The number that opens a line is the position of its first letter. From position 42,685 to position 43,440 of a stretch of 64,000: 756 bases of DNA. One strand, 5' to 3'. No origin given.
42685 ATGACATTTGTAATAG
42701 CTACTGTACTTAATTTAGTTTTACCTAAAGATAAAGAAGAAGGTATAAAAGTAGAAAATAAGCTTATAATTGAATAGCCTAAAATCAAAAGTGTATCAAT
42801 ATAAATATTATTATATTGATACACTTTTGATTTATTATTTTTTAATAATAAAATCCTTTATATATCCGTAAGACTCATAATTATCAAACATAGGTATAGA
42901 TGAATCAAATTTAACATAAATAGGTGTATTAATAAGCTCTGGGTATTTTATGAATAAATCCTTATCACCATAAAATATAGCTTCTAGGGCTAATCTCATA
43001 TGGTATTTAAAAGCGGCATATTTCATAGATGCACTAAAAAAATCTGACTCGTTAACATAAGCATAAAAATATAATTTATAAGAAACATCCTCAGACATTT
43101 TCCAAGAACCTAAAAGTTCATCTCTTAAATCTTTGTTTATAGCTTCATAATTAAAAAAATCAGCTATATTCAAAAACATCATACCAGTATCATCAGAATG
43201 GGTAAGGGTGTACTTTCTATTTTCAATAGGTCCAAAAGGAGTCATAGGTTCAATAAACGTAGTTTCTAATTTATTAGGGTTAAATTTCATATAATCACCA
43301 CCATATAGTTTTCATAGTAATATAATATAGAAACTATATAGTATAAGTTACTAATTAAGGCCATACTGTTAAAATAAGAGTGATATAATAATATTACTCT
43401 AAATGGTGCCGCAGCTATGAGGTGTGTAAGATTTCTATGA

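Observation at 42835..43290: STAY-GREEN (Mg-dechelatase) homolog in a presumed non-phototroph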

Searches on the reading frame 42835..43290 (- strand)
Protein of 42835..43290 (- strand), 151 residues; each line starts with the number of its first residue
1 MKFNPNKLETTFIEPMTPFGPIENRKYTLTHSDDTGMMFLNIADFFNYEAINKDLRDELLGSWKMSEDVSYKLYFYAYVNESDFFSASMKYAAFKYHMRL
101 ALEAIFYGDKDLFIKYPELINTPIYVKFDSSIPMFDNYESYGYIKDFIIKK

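Call 3: search_protein_families(library=pfam, proteins=[window:42835-43290:-], max_evalue=0.01)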
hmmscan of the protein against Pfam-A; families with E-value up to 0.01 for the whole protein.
window:42835-43290:- (151 aa): 1 family
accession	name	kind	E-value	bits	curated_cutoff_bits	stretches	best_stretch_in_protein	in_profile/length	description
PF12638.12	Staygreen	-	1e-43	149.1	27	1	2-147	1-147/147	Staygreen protein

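Call 4: search_protein_families(library=ncbifam, proteins=[window:42835-43290:-], max_evalue=0.01)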
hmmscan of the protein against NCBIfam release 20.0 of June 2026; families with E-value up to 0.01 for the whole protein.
window:42835-43290:- (151 aa): 0 families

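Call 5: search_solved_structures(query=window:42835-43290:-, max_evalue=0.01, show_alignments=2)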
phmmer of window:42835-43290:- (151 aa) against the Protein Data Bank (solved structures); distinct sequences matched with E-value up to 0.01: 1.
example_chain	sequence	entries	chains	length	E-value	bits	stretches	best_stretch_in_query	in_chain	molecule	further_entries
7y5y_A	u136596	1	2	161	1.7e-27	99.4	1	4-149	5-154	Staygreen domain-containing protein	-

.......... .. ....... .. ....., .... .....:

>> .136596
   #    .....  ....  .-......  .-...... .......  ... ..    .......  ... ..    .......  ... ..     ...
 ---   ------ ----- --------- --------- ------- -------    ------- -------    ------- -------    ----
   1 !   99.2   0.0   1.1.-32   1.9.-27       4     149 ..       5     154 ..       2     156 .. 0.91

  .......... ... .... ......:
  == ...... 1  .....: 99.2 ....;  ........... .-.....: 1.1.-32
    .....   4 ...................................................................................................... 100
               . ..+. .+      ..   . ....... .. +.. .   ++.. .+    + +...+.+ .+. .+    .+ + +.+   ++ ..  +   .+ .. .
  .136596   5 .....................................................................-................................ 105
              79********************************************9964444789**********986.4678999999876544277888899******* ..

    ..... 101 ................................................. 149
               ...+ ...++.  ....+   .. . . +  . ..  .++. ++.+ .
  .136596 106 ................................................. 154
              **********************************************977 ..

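Call 10: find_homologous_proteins(query=window:42835-43290:-, max_evalue=0.00001)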
Query window:42835-43290:- (151 aa): 102 proteins with E <= 0.00001 among 110 candidates.
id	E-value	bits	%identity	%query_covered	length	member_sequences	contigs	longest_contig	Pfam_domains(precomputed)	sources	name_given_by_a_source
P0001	1.5e-82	293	86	99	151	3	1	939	PF12638.13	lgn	-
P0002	3.5e-78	279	80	98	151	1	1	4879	PF12638.13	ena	-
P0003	9.6e-75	267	78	98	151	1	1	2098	PF12638.13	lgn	-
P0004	9.1e-73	261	75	100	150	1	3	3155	PF12638.13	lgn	-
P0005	1.3e-72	260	73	100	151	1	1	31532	PF12638.13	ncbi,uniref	ncbi:staygreen family protein [Romboutsia sp.]|uniref:staygreen family protein n=1 Tax=Romboutsia sp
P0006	2.2e-70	253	74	98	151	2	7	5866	PF12638.13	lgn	-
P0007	4.3e-70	252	72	99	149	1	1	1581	PF12638.13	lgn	-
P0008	8.7e-69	248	73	99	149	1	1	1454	PF12638.13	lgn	-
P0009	1.3e-67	244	73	97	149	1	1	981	PF12638.13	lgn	-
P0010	3.9e-67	243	72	99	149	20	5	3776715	PF12638.13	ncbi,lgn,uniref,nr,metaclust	ncbi:staygreen family protein [Romboutsia lituseburensis]|uniref:Staygreen protein n=1 Tax=Romboutsi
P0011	2.4e-66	240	71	98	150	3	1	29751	PF12638.13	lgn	-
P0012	2.7e-65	237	70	98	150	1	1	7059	PF12638.13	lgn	-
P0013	1.4e-64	234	72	99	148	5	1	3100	PF12638.13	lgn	-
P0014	2.8e-64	233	68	98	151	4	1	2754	PF12638.13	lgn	-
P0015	3.8e-64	233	68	99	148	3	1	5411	PF12638.13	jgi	jgi:hypothetical protein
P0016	3.9e-63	230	68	99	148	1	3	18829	PF12638.13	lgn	-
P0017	9.3e-63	228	65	99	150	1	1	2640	PF12638.13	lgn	-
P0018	1.2e-62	228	69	99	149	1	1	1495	PF12638.13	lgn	-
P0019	3.6e-62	227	69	99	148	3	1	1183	PF12638.13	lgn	-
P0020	6.5e-62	226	64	99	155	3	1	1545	PF12638.13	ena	-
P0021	6.7e-62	226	66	99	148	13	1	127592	PF12638.13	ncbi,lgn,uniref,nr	ncbi:staygreen family protein [Romboutsia sedimentorum]|uniref:staygreen family protein n=1 Tax=Romb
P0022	7.0e-61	222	67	99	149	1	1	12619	PF12638.13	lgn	-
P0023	1.7e-60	221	66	99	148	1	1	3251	PF12638.13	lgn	-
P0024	1.8e-60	221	67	99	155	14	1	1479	PF12638.13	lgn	-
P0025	2.2e-60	221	68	99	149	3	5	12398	PF12638.13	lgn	-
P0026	2.4e-60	221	65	98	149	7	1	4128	PF12638.13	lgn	-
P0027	3.0e-60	220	68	99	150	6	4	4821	PF12638.13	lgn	-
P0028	3.8e-60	220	66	98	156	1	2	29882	PF12638.13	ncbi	-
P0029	5.3e-60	220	65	99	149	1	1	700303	PF12638.13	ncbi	-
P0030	7.0e-60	219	64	99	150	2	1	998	PF12638.13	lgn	-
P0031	8.6e-60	219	66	99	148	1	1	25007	PF12638.13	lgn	-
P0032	1.1e-59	219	63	99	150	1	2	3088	PF12638.13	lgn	-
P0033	4.3e-59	217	67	99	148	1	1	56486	PF12638.13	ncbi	ncbi:MAG: staygreen family protein [Bacillaceae bacterium]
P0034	4.4e-59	217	66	98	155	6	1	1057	PF12638.13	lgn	-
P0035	5.3e-59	216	65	100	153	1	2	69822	PF12638.13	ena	-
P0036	5.6e-59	216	66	99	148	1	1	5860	PF12638.13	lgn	-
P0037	1.5e-58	215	66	99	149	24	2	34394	PF12638.13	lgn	-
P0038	1.5e-58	215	65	99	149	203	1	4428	PF12638.13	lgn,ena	-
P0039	6.6e-58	213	64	99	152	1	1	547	PF12638.13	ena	-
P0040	1.4e-57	212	66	99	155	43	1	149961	PF12638.13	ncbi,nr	ncbi:staygreen family protein [Terrisporobacter sp.]|nr:staygreen family protein [Terrisporobacter s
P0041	2.9e-57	211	65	99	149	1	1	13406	PF12638.13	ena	-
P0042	6.7e-57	209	66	99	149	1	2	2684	PF12638.13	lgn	-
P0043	9.7e-57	209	66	99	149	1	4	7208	PF12638.13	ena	-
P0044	1.0e-56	209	60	100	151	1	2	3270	PF12638.13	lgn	-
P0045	1.1e-56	209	62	99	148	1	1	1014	PF12638.13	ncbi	-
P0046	9.4e-56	206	63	99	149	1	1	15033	PF12638.13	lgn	-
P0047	1.3e-55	205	64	98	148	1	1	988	PF12638.13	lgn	-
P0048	2.2e-55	205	64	99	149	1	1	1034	PF12638.13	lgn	-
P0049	6.2e-55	203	62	99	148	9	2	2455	PF12638.13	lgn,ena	-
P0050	1.2e-54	202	59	99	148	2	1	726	PF12638.13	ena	-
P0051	1.9e-54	201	62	99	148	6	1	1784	PF12638.13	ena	-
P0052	4.6e-54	200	63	99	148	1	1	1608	PF12638.13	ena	-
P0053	4.8e-54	200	62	99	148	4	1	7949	PF12638.13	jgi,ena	-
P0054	6.2e-54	200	60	99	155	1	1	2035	PF12638.13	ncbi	-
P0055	1.1e-53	199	60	99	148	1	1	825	PF12638.13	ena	-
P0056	1.4e-53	199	61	99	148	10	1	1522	PF12638.13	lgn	-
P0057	2.2e-53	198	62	99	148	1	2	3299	PF12638.13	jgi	-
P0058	2.8e-53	198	62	99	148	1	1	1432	PF12638.13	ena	-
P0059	2.9e-53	198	61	98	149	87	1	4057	PF12638.13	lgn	-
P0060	3.1e-53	198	61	99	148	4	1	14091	PF12638.13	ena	-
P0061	4.6e-53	197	60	99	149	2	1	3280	PF12638.13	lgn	-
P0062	4.9e-53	197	60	99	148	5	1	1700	PF12638.13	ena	-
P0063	9.0e-53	196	60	99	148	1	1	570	PF12638.13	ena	-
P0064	8.8e-52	193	58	99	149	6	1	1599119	PF12638.13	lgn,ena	-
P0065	2.1e-51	192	61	99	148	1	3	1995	PF12638.13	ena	-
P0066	2.9e-51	191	55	99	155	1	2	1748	PF12638.13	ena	-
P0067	1.2e-50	189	61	99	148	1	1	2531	PF12638.13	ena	-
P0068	2.6e-50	188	58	99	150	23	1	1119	PF12638.13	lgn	-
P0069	3.0e-50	188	59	99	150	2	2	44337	PF12638.13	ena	-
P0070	4.2e-50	187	59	99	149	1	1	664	PF12638.13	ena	-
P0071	7.0e-50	187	61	99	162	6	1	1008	PF12638.13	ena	-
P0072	8.7e-50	186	57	98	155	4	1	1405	PF12638.13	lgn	-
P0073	1.0e-49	186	57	99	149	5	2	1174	PF12638.13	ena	-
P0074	1.0e-49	186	58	99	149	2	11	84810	PF12638.13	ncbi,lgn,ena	-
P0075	1.1e-49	186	57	99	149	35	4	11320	PF12638.13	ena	-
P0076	6.0e-49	184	55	99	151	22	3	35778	PF12638.13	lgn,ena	-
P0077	6.3e-49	184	59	97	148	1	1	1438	PF12638.13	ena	-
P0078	9.5e-49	183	57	99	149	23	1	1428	PF12638.13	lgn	-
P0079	1.3e-48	183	55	99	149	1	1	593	PF12638.13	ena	-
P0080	1.6e-48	182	57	97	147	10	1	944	PF12638.13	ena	-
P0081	4.7e-48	181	59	97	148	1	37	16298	PF12638.13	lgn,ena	-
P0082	1.4e-47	179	56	98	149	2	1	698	PF12638.13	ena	-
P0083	1.5e-47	179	58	97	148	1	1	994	PF12638.13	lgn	-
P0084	1.5e-47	179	54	98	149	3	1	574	PF12638.13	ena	-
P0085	1.6e-47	179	58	97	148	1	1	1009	PF12638.13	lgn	-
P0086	6.6e-47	177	59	97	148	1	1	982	PF12638.13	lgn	-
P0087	7.8e-46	174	61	89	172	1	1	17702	PF12638.13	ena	-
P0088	8.7e-46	173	57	98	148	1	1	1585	PF12638.13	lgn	-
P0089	2.0e-45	172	61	87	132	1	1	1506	PF12638.13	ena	-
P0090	6.2e-42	161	54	97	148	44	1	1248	PF12638.13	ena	-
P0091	1.0e-41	160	58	87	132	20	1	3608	PF12638.13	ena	-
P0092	1.8e-41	159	55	97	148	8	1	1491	PF12638.13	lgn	-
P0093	9.1e-40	154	54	98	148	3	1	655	PF12638.13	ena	-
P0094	2.0e-33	133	46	97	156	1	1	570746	PF12638.13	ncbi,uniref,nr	ncbi:staygreen family protein [Ureibacillus aquaedulcis]|uniref:Staygreen family protein n=1 Tax=Ure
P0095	4.3e-27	113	41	97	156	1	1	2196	PF12638.13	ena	-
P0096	1.5e-25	108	67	52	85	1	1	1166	PF12638.13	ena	-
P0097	1.3e-24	105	43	96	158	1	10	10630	PF12638.13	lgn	-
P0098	2.6e-24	104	42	96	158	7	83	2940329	PF12638.13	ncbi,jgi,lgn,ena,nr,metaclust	ncbi:MAG TPA: hypothetical protein DGK91_00650 [Clostridium sp.]|jgi:hypothetical protein|nr:hypothe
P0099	2.1e-22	98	35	98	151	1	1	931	PF12638.13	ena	-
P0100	3.4e-22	97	40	96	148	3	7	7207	PF12638.13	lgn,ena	-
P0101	2.2e-21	94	40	96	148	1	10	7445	PF12638.13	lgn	-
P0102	4.5e-21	93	43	93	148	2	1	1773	PF12638.13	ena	-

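Call 11: find_related_loci(query=window:42835-43290:-, collection=genome_contigs, flank=8000)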
Query window:42835-43290:- (151 aa) in genome_contigs; peptide patterns used: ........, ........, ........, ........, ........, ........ (x = any residue, [..] = any of these).
46 stretches matched a pattern; 2 encode a relative of the query (tblastn E <= 1e-3); 2 distinct loci.
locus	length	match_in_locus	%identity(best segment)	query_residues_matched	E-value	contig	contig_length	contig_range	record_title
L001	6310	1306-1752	64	1-149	6e-65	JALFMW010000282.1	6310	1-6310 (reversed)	MAG: Clostridium sp. isolate SUG825 k141_486820, whole genome shotgun sequence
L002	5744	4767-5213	64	1-149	2e-63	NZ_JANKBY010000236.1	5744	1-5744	Terrisporobacter muris strain DSM 29186 NODE_236_length_5744_cov_15.228948, whole genome shotgun sequence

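Call 15: find_encoding_contigs(protein=P0010, flank=8000, max_places=3)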
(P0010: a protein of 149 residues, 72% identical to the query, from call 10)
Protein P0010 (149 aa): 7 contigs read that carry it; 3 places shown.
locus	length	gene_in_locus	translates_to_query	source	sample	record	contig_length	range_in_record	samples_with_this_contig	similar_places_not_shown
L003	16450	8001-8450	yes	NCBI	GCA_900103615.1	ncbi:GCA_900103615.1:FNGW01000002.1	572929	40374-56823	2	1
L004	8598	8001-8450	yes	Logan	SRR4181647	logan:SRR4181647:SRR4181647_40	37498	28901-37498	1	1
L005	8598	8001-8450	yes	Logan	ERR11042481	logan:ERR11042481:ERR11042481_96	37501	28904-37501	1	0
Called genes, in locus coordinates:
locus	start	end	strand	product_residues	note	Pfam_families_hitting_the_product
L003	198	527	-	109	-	-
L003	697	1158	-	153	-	PF06445:GyrI-like, PF14526:Cass2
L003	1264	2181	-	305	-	PF08220:HTH_DeoR (weak), PF08279:HTH_11, PF19187:HTH_PafC (faint), PF13280:WYL, PF25583:WCX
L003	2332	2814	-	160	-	PF10903:DUF2691 (weak)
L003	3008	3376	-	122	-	PF04020:Phage_holin_4_2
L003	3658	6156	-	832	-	PF00403:HMA, PF19803:DUF6286 (faint), PF19991:HMA_2 (faint), PF00403:HMA, PF08282:Hydrolase_3 (faint), PF00122:E1-E2_ATPase, PF00702:Hydrolase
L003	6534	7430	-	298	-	PF06347:SH3_4, PF08239:SH3_3, PF06347:SH3_4, PF08239:SH3_3, PF06725:3D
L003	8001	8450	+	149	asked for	PF12638:Staygreen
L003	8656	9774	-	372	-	PF01757:Acyl_transf_3, PF07786:HGSNAT_cat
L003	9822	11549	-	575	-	PF00015:MCPsignal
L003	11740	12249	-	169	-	PF11385:DUF3189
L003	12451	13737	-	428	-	PF01595:CNNM, PF00571:CBS, PF03471:CorC_HlyC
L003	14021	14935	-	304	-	PF11155:DUF2935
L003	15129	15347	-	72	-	-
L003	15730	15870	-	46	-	-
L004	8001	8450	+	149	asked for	PF12638:Staygreen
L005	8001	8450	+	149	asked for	PF12638:Staygreen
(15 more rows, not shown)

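Call 16: find_encoding_contigs(protein=P0005, flank=8000, max_places=2)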
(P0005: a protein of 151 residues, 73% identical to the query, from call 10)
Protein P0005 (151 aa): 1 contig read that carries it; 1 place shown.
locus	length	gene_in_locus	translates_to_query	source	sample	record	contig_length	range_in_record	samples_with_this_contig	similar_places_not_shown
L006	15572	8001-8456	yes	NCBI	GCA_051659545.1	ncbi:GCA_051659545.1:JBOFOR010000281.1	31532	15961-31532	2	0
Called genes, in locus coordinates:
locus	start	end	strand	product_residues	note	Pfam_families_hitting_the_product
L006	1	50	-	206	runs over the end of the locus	PF02525:Flavodoxin_2, PF03358:FMN_red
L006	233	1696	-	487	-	PF01546:Peptidase_M20, PF07687:M20_dimer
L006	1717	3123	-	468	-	PF03606:DcuC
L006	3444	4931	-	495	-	PF00158:Sigma54_activat, PF14532:Sigma54_activ_2, PF01078:Mg_chelatase, PF00004:AAA (weak), PF07728:AAA_5 (weak), PF25601:AAA_lid_14, PF18024:HTH_50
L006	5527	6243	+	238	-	PF05598:DUF772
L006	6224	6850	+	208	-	-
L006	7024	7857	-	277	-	PF01418:HTH_6, PF01380:SIS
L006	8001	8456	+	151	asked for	PF12638:Staygreen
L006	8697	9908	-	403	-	PF00291:PALP, PF01842:ACT (weak)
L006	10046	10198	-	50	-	-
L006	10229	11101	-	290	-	-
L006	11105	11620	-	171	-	PF04542:Sigma70_r2, PF08281:Sigma70_r4_2, PF04545:Sigma70_r4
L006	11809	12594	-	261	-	PF11193:DUF2812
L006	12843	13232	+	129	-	-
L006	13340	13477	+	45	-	-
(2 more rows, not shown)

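Call 23: find_encoding_contigs(protein=P0040, flank=7000, max_places=1)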
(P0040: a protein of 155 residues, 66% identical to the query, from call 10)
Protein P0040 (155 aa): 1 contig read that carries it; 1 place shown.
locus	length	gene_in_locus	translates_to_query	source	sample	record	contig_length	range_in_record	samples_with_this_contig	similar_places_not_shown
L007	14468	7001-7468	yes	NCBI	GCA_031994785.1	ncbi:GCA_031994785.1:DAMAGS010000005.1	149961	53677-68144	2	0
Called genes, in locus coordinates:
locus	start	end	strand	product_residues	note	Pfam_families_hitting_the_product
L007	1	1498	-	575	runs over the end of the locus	PF01935:DUF87, PF05872:HerA_C (faint), PF10412:TrwB_AAD_bind (weak)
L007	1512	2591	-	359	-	PF13289:SIR2_2 (weak)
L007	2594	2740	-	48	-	PF13443:HTH_26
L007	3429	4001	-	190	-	-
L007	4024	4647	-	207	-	-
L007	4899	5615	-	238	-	-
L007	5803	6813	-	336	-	PF06089:Asparaginase_II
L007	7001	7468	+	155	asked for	PF12638:Staygreen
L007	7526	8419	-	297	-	PF01925:TauE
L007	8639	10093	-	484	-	PF22813:TcaA_2nd, PF22820:TcaA_3rd_4th, PF22819:TcaA_5th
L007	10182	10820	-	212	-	PF13240:Zn_Ribbon_1, PF10947:DUF2628 (weak)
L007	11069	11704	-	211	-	-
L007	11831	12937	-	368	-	PF03372:Exo_endo_phos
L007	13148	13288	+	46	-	-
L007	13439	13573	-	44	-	PF08765:Mor (weak)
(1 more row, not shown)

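Call 24: find_encoding_contigs(protein=P0064, flank=7000, max_places=1)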
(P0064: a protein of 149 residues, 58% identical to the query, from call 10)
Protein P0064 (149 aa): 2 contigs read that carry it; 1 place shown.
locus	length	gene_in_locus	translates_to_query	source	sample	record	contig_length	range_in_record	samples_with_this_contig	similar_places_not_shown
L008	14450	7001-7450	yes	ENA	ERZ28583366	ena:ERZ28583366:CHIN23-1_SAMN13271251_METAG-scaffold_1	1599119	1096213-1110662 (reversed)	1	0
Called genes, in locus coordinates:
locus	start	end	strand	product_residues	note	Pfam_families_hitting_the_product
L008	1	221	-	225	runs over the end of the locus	PF03460:NIR_SIR_ferr, PF01077:NIR_SIR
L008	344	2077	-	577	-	PF07969:Amidohydro_3, PF01979:Amidohydro_1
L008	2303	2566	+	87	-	-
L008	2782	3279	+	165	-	-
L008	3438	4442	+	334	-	PF00248:Aldo_ket_red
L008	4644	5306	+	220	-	PF00302:CAT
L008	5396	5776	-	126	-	PF00903:Glyoxalase, PF13468:Glyoxalase_3 (faint), PF13669:Glyoxalase_4, PF22677:Ble-like_N (weak)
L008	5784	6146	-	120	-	-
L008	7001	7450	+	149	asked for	PF12638:Staygreen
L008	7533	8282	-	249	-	PF00583:Acetyltransf_1, PF13673:Acetyltransf_10 (weak), PF13508:Acetyltransf_7 (weak), PF14268:YoaP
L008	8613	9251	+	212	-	PF00132:Hexapep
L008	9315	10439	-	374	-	PF00248:Aldo_ket_red, PF13746:Fer4_18 (faint), PF12838:Fer4_7, PF13183:Fer4_8, PF13187:Fer4_9, PF13237:Fer4_10 (weak), PF13484:Fer4_16 (weak), PF13534:Fer4_17, +1 more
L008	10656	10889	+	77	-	PF00037:Fer4 (weak), PF12837:Fer4_6 (weak), PF13237:Fer4_10, PF13187:Fer4_9, PF25160:LdpA_Fe-S-bd (weak), PF12797:Fer4_2, PF12837:Fer4_6, PF00037:Fer4, +7 more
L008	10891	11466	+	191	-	PF12801:Fer4_5 (faint)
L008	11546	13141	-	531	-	PF09847:12TM_1, PF16949:ABC_tran_2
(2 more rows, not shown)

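Call 25: find_encoding_contigs(protein=P0098, flank=7000, max_places=1)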
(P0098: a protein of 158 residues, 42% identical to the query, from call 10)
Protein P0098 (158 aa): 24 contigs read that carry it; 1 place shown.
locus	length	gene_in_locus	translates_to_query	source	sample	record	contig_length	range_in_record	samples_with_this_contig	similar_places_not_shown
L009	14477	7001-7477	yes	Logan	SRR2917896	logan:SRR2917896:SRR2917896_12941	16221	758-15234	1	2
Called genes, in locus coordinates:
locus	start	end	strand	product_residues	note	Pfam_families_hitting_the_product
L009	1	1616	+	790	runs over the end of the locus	?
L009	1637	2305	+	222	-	PF00882:Zn_dep_PLPC (weak)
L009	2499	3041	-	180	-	PF00072:Response_reg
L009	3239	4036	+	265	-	PF09359:VTC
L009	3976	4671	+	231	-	PF16316:DUF4956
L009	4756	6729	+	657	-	PF14262:Cthe_2159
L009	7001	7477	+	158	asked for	PF12638:Staygreen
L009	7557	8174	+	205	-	PF09997:DUF2238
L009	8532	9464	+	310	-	PF00005:ABC_tran, PF13304:AAA_21 (weak)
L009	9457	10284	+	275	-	PF12730:ABC2_membrane_4 (weak)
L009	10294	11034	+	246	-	-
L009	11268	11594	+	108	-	-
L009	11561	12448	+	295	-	PF00150:Cellulase, PF00553:CBM_2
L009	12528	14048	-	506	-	PF01336:tRNA_anti-codon, PF00152:tRNA-synt_2, PF01409:tRNA-synt_2d (faint)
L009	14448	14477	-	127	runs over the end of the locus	PF01638:HxlR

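Call 26: find_encoding_contigs(protein=P0094, flank=7000, max_places=1)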
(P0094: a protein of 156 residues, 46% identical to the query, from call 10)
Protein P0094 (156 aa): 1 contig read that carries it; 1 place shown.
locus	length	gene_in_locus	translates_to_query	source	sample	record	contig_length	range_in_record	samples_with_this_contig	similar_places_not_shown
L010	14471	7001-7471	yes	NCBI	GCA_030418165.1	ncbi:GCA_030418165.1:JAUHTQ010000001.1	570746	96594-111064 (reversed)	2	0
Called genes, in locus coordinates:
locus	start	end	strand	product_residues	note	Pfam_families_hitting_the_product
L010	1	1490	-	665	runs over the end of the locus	PF05223:MecA_N, PF03717:PBP_dimer, PF00905:Transpeptidase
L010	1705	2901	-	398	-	PF00155:Aminotran_1_2, PF12897:Asp_aminotransf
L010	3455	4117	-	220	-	PF07563:DUF1541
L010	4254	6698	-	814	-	PF00403:HMA, PF00122:E1-E2_ATPase, PF00702:Hydrolase, PF08282:Hydrolase_3 (faint)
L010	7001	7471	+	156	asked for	PF12638:Staygreen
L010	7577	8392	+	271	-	PF02535:Zip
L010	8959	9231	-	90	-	PF06949:DUF1292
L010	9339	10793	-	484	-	PF02696:SelO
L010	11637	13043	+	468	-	PF01554:MatE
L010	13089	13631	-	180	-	PF02525:Flavodoxin_2, PF03358:FMN_red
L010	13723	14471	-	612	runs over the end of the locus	PF00999:Na_H_Exchanger, PF02254:TrkA_N (weak)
